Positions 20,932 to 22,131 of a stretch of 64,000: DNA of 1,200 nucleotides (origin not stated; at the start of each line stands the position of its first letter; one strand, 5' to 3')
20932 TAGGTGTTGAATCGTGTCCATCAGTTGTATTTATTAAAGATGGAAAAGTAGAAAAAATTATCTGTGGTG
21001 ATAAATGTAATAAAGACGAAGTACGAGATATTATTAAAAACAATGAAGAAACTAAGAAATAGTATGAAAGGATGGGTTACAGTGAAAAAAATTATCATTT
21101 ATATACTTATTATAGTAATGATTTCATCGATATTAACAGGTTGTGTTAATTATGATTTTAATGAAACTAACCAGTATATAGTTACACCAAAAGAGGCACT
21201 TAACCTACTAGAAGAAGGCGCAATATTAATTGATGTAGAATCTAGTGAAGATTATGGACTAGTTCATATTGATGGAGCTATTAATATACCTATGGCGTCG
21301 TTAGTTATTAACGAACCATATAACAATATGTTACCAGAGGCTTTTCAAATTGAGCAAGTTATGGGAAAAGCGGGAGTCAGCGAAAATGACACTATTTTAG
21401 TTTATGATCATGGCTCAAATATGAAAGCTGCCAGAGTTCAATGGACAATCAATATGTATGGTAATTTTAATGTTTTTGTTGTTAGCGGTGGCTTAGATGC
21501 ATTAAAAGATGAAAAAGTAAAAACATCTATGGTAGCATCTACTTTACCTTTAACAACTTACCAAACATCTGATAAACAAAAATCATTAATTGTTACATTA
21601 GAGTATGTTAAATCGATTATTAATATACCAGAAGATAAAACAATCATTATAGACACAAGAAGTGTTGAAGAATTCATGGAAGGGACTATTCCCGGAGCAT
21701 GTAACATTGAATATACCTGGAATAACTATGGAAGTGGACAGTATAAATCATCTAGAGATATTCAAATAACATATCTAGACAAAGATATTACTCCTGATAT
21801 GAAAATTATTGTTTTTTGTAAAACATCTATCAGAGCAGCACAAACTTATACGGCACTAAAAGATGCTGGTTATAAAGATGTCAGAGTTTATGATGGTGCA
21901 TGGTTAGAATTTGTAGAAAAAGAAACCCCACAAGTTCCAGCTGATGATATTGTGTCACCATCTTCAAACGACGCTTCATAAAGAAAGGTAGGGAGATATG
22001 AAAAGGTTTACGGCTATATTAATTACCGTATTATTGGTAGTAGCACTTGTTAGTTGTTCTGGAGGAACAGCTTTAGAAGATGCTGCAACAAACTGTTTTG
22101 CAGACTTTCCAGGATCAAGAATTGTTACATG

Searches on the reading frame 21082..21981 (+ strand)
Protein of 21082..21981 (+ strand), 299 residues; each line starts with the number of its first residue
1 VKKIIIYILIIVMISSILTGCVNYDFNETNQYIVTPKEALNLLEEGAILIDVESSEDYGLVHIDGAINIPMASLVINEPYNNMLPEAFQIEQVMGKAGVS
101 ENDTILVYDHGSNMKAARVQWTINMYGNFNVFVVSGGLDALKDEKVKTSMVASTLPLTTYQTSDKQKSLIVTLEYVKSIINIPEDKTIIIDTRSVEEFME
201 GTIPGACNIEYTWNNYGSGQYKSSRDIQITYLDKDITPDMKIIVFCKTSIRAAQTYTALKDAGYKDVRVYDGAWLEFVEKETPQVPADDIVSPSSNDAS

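Call 25: search_protein_families(library=ncbifam, proteins=[window:21082-21981:+], max_evalue=0.00001)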
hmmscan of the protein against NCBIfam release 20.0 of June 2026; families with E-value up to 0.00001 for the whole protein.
window:21082-21981:+ (299 aa): 9 families
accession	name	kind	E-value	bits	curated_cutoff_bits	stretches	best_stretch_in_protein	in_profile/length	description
NF008557.0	PRK11493.1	equivalog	1e-22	80.5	250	1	55-280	39-272/281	3-mercaptopyruvate sulfurtransferase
NF005902.0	PRK07878.1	equivalog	3.9e-12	45.8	647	0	169-282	287-386/392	adenylyltransferase/sulfurtransferase MoeZ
NF006444.0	PRK08762.1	equivalog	1.3e-11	43.7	449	1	182-278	25-108/387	molybdopterin-synthase adenylyltransferase MoeB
NF045521.1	rhoda_near_glyco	subfamily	1.5e-10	41.1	145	1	182-283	27-114/144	rhodanese homology domain-containing protein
NF040901.1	SeO3_TeO2_ExtH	equivalog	5.7e-10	38.8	200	0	202-274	265-343/430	selenite/tellurite reduction operon rhodanese-like protein ExtH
NF005646.0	PRK07411.1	equivalog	3e-09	36.5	633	1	165-284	278-389/390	molybdopterin-synthase adenylyltransferase MoeB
NF008750.0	PRK11784.1-2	equivalog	3e-08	33.1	241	0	182-210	11-39/346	tRNA 2-selenouridine(34) synthase MnmH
TIGR04568.1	arch_SelU_Nterm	equivalog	8.6e-08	32.3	200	0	176-210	93-127/215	selenouridine synthase SelU-like subunit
NF001133.1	PRK00142.1-1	equivalog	2.1e-07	30.7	170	0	145-281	85-207/229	oxygen-dependent tRNA uridine(34) hydroxylase TrhO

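Call 61: find_homologous_proteins(query=window:21082-21981:+, max_evalue=1e-10)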
Query window:21082-21981:+ (299 aa): 285 proteins with E <= 1e-10 among 1403 candidates; the best 120 are listed.
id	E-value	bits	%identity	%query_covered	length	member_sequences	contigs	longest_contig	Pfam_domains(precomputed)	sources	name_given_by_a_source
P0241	9.1e-171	585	89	94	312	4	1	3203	PF00581.26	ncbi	-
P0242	3.1e-144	498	72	100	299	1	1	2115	PF00581.26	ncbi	-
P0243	8.0e-144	496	71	100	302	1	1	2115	PF00581.26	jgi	jgi:thiosulfate/3-mercaptopyruvate sulfurtransferase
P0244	7.7e-143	493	74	100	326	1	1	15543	PF00581.26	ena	-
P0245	3.4e-129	448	68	93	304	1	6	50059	PF00581.26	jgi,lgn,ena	-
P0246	1.2e-126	440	66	94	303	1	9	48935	PF00581.26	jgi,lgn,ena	-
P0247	2.4e-125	436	65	93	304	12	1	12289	PF00581.26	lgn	-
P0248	4.3e-125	435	64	100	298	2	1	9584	PF00581.26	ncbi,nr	ncbi:MAG: rhodanese-like domain-containing protein [Clostridia bacterium]|nr:rhodanese-like domain-c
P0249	2.9e-123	429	64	95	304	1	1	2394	PF00581.26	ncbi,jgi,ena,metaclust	metaclust:\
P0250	9.0e-123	427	63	100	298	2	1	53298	PF00581.26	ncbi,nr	ncbi:MAG: sulfurtransferase [Clostridia bacterium]|nr:sulfurtransferase [Clostridia bacterium]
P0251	9.1e-123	427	64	96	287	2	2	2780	PF00581.26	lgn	-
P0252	1.3e-122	427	65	93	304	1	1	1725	PF00581.26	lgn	-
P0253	1.3e-122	427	62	100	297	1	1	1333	PF00581.26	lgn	-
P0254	1.5e-122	427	62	100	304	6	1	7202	PF00581.26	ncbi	-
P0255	1.5e-122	427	62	100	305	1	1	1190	PF00581.26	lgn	-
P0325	6.6e-99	349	53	100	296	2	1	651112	PF00581.26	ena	-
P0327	1.3e-98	348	52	99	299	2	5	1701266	PF00581.26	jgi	-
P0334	4.3e-96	340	52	100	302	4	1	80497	PF00581.26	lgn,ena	-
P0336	8.6e-95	336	55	96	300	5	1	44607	PF00581.26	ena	-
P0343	8.3e-92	326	53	93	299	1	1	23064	PF00581.26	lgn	-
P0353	2.9e-83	298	47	100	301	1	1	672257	PF00581.26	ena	-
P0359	1.6e-71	259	42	100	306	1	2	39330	PF00581.26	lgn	-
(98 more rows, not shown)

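Call 62: find_encoding_contigs(protein=P0327, flank=10000, max_places=1)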
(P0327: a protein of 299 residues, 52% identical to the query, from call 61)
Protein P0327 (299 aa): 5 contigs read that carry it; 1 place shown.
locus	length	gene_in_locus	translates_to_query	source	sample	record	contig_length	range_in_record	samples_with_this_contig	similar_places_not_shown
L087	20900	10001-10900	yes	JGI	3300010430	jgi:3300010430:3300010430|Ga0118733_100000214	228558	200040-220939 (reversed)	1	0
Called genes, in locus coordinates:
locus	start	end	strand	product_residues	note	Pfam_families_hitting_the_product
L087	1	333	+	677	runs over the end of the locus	PF00005:ABC_tran, PF02463:SMC_N (weak)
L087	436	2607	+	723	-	PF00005:ABC_tran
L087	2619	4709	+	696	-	PF00005:ABC_tran, PF02463:SMC_N (weak), PF03266:NTPase_1 (faint)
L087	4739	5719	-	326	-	-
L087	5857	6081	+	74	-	PF01206:TusA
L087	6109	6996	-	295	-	PF00126:HTH_1, PF03466:LysR_substrate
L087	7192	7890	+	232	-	PF04143:Sulf_transp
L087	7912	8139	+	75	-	PF01206:TusA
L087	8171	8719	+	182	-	PF04143:Sulf_transp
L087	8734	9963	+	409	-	PF00890:FAD_binding_2 (faint), PF01946:Thi4 (weak), PF03486:HI0933_like (faint), PF07992:Pyr_redox_2, PF12831:FAD_oxidored (weak), PF13738:Pyr_redox_3, PF00070:Pyr_redox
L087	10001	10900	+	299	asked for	PF00581:Rhodanese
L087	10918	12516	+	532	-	PF00581:Rhodanese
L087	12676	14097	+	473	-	PF13231:PMT_2 (weak)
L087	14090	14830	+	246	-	PF00535:Glycos_transf_2, PF10111:Glyco_tranf_2_2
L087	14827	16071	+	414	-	PF07478:Dala_Dala_lig_C (weak), PF02222:ATP-grasp (weak), PF13535:ATP-grasp_4, PF18603:LAL_C2 (weak)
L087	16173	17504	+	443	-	PF05525:Branch_AA_trans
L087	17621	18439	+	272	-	-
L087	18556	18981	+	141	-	-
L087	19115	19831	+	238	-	PF02683:DsbD_TM, PF13386:DsbD_2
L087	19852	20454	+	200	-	PF00578:AhpC-TSA, PF08534:Redoxin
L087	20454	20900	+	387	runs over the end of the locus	PF01625:PMSR, PF01641:SelR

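Call 63: find_encoding_contigs(protein=P0325, flank=10000, max_places=1)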
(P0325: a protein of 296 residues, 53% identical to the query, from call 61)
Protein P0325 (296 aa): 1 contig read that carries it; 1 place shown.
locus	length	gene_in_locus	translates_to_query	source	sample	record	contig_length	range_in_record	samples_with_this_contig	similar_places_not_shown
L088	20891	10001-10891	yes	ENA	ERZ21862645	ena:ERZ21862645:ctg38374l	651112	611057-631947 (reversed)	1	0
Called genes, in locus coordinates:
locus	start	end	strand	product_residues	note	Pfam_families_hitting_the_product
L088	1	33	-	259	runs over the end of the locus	PF02463:SMC_N (faint), PF00005:ABC_tran, PF13401:AAA_22 (faint), PF13304:AAA_21 (faint)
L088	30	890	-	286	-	PF00528:BPD_transp_1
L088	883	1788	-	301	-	PF00528:BPD_transp_1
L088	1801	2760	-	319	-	PF12849:PBP_like_2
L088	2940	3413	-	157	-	PF00857:Isochorismatase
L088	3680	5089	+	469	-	PF00939:Na_sulph_symp, PF03600:CitMHS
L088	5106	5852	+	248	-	PF13641:Glyco_tranf_2_3 (weak), PF00535:Glycos_transf_2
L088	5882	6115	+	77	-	PF01206:TusA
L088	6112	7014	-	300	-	PF00126:HTH_1, PF03466:LysR_substrate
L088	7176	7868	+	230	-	PF04143:Sulf_transp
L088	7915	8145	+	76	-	PF01206:TusA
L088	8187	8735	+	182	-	PF04143:Sulf_transp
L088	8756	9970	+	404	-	PF01266:DAO (faint), PF01946:Thi4 (weak), PF07992:Pyr_redox_2, PF12831:FAD_oxidored (weak), PF13738:Pyr_redox_3, PF00070:Pyr_redox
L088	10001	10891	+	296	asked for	PF00581:Rhodanese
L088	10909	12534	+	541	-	PF00581:Rhodanese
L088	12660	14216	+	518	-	PF13231:PMT_2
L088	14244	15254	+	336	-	PF13535:ATP-grasp_4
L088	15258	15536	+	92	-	-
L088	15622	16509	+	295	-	PF01545:Cation_efflux, PF16916:ZT_dimer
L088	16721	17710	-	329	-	PF00356:LacI, PF00532:Peripla_BP_1, PF13407:Peripla_BP_4, PF13377:Peripla_BP_3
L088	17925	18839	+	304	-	PF10566:Glyco_hydro_97 (weak), PF01261:AP_endonuc_2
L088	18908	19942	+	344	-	PF01408:GFO_IDH_MocA, PF22725:GFO_IDH_MocA_C3, PF02894:GFO_IDH_MocA_C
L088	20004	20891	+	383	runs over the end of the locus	PF13407:Peripla_BP_4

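Call 64: find_encoding_contigs(protein=P0353, flank=10000, max_places=1)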
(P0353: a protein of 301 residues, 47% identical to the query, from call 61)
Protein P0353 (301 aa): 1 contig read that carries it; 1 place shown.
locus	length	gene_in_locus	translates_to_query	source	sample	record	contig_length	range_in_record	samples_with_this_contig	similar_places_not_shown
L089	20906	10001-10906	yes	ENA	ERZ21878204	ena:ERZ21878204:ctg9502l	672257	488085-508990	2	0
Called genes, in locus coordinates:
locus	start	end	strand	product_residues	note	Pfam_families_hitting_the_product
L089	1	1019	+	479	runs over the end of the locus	PF00939:Na_sulph_symp, PF03600:CitMHS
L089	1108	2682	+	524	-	PF00171:Aldedh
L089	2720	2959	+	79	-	PF01206:TusA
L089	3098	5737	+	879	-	PF22842:Pel9A-like_beta_helix, PF13229:Beta_helix, PF04203:Sortase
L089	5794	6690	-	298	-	PF00126:HTH_1, PF03466:LysR_substrate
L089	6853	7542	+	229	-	PF04143:Sulf_transp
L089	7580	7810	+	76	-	PF01206:TusA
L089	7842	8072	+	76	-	PF01206:TusA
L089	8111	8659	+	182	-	PF04143:Sulf_transp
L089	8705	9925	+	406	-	PF00890:FAD_binding_2 (faint), PF01266:DAO (faint), PF01946:Thi4 (weak), PF07992:Pyr_redox_2, PF12831:FAD_oxidored (weak), PF13738:Pyr_redox_3, PF00070:Pyr_redox, PF00085:Thioredoxin (weak), +1 more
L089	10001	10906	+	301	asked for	PF00581:Rhodanese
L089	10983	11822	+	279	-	PF00581:Rhodanese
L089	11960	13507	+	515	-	PF02366:PMT (weak), PF13231:PMT_2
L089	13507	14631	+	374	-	PF00155:Aminotran_1_2, PF01041:DegT_DnrJ_EryC1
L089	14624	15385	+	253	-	PF00535:Glycos_transf_2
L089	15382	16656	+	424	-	PF07478:Dala_Dala_lig_C (weak), PF13535:ATP-grasp_4, PF18603:LAL_C2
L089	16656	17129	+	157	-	-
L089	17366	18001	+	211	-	PF04263:TPK_catalytic, PF04265:TPK_B1_binding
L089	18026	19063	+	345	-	PF01547:SBP_bac_1, PF13531:SBP_bac_11, PF13416:SBP_bac_8, PF13343:SBP_bac_6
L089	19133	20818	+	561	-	PF00528:BPD_transp_1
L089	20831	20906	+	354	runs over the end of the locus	PF02463:SMC_N (faint), PF13555:AAA_29 (faint), PF00005:ABC_tran, PF13304:AAA_21 (faint)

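Call 65: find_encoding_contigs(protein=P0359, flank=10000, max_places=1)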
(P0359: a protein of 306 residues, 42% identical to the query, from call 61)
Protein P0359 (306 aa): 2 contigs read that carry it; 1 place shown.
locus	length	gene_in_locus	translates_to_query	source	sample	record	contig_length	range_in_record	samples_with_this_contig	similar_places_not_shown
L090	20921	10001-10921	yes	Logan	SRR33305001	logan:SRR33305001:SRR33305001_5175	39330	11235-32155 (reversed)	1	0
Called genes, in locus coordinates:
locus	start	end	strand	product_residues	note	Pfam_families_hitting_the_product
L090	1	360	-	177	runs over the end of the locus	PF04143:Sulf_transp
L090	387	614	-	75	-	PF01206:TusA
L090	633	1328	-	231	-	PF04143:Sulf_transp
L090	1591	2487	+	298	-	PF00126:HTH_1, PF03466:LysR_substrate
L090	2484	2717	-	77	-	PF01206:TusA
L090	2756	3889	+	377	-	PF00155:Aminotran_1_2, PF01041:DegT_DnrJ_EryC1, PF00266:Aminotran_5 (weak)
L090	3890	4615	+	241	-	PF00535:Glycos_transf_2, PF10111:Glyco_tranf_2_2 (weak)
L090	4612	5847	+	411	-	PF01071:GARS_A, PF02222:ATP-grasp, PF07478:Dala_Dala_lig_C, PF13535:ATP-grasp_4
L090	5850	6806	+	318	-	PF13379:NMT1_2, PF12974:Phosphonate-bd (weak)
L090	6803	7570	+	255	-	PF00528:BPD_transp_1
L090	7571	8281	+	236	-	PF03215:Rad17 (weak), PF13175:AAA_15 (faint), PF00005:ABC_tran, PF13304:AAA_21 (weak)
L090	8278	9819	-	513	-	-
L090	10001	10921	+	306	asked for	PF00581:Rhodanese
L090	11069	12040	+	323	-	PF00581:Rhodanese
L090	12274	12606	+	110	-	PF26595:A_ENA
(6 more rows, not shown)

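Call 75: find_encoding_contigs(protein=P0336, flank=10000, max_places=1)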
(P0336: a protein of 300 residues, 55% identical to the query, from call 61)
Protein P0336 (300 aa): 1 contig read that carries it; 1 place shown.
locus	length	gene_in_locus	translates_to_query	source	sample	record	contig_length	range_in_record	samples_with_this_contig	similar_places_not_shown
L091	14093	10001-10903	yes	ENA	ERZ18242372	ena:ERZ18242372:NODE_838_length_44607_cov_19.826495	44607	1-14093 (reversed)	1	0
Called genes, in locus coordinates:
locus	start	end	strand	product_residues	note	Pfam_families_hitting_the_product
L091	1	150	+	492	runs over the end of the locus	PF03611:EIIC-GAT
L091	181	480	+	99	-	PF02302:PTS_IIB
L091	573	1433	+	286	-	PF00702:Hydrolase (faint), PF08282:Hydrolase_3, PF12710:HAD (faint), PF05116:S6PP (weak)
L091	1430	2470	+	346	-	-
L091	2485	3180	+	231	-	PF00596:Aldolase_II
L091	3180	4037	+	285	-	PF01261:AP_endonuc_2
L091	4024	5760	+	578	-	PF05524:PEP-utilisers_N, PF00391:PEP-utilizers, PF02896:PEP-utilizers_C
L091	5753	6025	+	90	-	PF00381:PTS-HPr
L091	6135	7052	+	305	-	PF00126:HTH_1, PF03466:LysR_substrate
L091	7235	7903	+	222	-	PF04143:Sulf_transp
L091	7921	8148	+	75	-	PF01206:TusA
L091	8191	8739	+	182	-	PF04143:Sulf_transp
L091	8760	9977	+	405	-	PF00890:FAD_binding_2 (faint), PF01946:Thi4 (faint), PF07992:Pyr_redox_2, PF12831:FAD_oxidored (weak), PF13738:Pyr_redox_3, PF00070:Pyr_redox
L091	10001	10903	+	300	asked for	PF00581:Rhodanese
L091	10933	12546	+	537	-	PF00581:Rhodanese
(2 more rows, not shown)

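Call 76: find_encoding_contigs(protein=P0343, flank=10000, max_places=1)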
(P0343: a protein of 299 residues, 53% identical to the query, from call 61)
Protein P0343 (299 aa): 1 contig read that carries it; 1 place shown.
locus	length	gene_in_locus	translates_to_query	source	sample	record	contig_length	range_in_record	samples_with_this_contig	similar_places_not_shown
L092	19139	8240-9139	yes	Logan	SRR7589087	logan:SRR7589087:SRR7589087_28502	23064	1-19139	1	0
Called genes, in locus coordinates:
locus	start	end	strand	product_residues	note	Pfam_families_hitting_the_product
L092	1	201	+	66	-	?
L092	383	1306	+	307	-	PF03116:NQR2_RnfD_RnfE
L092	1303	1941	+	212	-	PF04205:FMN_bind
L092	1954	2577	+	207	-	PF02508:Rnf-Nqr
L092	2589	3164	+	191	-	PF02508:Rnf-Nqr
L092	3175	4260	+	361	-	PF00111:Fer2, PF00970:FAD_binding_6, PF00175:NAD_binding_1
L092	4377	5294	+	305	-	PF00126:HTH_1, PF03466:LysR_substrate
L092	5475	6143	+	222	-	PF04143:Sulf_transp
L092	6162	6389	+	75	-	PF01206:TusA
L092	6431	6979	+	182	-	PF04143:Sulf_transp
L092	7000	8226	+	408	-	PF00890:FAD_binding_2 (faint), PF01946:Thi4 (weak), PF07992:Pyr_redox_2, PF12831:FAD_oxidored (weak), PF13738:Pyr_redox_3, PF00070:Pyr_redox (weak)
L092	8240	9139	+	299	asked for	PF00581:Rhodanese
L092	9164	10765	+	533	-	PF00581:Rhodanese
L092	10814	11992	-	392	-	PF00390:malic, PF03949:Malic_M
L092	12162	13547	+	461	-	PF01212:Beta_elim_lyase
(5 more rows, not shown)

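Call 78: find_related_loci(query=A4, collection=metagenome_contigs, flank=10000)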
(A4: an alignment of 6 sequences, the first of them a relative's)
Query A4 (300 aa) in metagenome_contigs; peptide patterns used: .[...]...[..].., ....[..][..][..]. (x = any residue, [..] = any of these).
75 stretches matched a pattern; 9 encode a relative of the query (tblastn E <= 1e-3); 9 distinct loci.
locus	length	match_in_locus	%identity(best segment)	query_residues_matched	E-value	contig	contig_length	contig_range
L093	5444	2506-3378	75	1-291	5e-157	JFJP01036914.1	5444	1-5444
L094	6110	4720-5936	76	1-300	2e-153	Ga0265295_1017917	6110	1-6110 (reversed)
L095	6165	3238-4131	75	3-300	8e-152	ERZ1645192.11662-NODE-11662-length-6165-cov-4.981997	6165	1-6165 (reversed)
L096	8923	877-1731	50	8-295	6e-99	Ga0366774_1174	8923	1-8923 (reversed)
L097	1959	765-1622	51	1-282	7e-103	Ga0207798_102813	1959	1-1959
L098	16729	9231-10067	50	2-279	7e-94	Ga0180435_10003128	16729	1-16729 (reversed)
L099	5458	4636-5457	51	1-273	7e-94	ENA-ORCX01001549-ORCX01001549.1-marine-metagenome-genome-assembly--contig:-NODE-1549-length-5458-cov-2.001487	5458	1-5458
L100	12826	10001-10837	50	2-279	7e-94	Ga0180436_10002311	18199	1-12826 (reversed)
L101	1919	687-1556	45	1-285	3e-89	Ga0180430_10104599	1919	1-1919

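Call 85: find_encoding_contigs(protein=P0334, flank=10000, max_places=1)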
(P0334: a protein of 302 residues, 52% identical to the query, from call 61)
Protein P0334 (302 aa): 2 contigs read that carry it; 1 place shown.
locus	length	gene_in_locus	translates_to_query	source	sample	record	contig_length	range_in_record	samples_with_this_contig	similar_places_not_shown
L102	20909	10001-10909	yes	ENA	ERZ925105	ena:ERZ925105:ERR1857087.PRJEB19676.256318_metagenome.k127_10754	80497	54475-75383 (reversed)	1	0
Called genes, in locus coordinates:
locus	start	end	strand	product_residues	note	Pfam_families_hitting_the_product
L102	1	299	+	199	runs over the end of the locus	PF00596:Aldolase_II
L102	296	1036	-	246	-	PF13508:Acetyltransf_7 (faint), PF00583:Acetyltransf_1, PF13673:Acetyltransf_10 (weak), PF08445:FR47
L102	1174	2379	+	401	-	PF01053:Cys_Met_Meta_PP, PF00155:Aminotran_1_2, PF06838:Met_gamma_lyase (weak), PF00266:Aminotran_5 (faint)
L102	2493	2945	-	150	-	PF06445:GyrI-like, PF14526:Cass2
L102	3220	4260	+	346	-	PF00106:adh_short (faint), PF01073:3Beta_HSD, PF01370:Epimerase, PF02719:Polysacc_synt_2, PF04321:RmlD_sub_bind, PF07993:NAD_binding_4, PF16363:GDP_Man_Dehyd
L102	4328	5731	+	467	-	PF00939:Na_sulph_symp, PF03600:CitMHS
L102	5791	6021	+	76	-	PF01206:TusA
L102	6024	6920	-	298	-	PF00126:HTH_1, PF03466:LysR_substrate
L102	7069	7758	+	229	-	PF04143:Sulf_transp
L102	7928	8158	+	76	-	PF01206:TusA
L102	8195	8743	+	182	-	PF04143:Sulf_transp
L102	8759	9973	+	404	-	PF00890:FAD_binding_2 (faint), PF01266:DAO (faint), PF01946:Thi4 (weak), PF07992:Pyr_redox_2, PF12831:FAD_oxidored (weak), PF13738:Pyr_redox_3, PF00070:Pyr_redox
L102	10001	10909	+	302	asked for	PF00581:Rhodanese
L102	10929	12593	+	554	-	PF00581:Rhodanese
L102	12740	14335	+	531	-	PF13231:PMT_2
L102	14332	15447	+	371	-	PF01041:DegT_DnrJ_EryC1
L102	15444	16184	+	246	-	PF00535:Glycos_transf_2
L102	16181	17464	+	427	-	PF13535:ATP-grasp_4 (weak), PF18603:LAL_C2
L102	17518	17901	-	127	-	PF01325:Fe_dep_repress, PF02742:Fe_dep_repr_C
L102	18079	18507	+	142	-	-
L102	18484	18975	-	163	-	PF02082:Rrf2, PF03444:WHD_HrcA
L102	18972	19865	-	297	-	PF12838:Fer4_7 (faint), PF12837:Fer4_6 (faint), PF12797:Fer4_2 (faint), PF13183:Fer4_8 (faint), PF12801:Fer4_5, PF13237:Fer4_10 (weak), PF13187:Fer4_9 (weak), PF00037:Fer4 (weak)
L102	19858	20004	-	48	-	-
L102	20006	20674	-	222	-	PF08534:Redoxin, PF00578:AhpC-TSA, PF00085:Thioredoxin (weak)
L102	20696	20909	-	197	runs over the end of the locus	PF00581:Rhodanese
